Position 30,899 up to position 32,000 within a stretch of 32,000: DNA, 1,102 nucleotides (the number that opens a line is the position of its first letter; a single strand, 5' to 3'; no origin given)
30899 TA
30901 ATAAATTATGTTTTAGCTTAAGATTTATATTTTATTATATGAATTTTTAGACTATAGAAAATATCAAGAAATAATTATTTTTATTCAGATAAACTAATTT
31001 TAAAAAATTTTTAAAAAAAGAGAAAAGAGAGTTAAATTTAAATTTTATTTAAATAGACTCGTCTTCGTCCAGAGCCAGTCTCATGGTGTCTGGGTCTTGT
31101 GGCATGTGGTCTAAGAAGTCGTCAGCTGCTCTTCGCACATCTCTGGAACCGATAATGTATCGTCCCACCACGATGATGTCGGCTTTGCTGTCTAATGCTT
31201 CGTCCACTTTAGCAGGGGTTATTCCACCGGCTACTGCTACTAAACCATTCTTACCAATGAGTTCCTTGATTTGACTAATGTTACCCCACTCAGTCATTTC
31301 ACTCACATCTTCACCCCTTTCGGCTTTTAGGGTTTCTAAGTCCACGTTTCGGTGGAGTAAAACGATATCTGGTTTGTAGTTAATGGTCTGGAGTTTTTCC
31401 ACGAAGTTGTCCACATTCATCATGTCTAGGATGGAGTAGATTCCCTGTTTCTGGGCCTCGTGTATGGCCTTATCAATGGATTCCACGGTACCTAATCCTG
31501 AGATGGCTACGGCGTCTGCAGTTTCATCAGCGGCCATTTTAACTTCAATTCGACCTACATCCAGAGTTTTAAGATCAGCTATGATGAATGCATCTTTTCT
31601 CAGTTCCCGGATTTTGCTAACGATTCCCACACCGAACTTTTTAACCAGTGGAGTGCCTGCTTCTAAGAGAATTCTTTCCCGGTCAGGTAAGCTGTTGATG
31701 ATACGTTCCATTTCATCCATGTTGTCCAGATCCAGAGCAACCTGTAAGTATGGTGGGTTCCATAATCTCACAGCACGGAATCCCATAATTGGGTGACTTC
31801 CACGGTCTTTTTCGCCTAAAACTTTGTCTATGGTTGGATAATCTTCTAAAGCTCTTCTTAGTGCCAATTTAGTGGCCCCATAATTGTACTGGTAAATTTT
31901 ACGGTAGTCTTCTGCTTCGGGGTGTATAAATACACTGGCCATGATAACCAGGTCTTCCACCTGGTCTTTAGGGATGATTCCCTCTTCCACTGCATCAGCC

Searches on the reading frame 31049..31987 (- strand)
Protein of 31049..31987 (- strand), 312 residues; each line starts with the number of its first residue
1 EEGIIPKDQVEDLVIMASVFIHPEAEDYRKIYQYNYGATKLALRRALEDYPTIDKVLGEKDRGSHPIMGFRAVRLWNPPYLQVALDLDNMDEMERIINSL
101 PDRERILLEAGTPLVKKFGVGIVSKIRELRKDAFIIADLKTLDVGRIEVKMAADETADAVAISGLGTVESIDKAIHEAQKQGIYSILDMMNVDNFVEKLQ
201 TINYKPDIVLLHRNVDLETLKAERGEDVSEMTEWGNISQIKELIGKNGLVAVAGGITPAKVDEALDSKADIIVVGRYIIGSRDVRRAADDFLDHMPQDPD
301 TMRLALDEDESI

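Call 82: search_protein_families(library=pfam, proteins=[window:31049-31987:-], max_evalue=0.001)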
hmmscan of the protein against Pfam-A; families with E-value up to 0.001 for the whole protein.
window:31049-31987:- (312 aa): 2 families
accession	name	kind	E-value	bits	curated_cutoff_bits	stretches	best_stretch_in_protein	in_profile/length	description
PF00215.30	OMPdecase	-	4.4e-38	131.8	27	1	79-290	1-220/221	Orotidine 5'-phosphate decarboxylase / HUMPS family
PF08714.17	Fae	-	3.6e-24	86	27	1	1-68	92-159/159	Formaldehyde-activating enzyme (Fae)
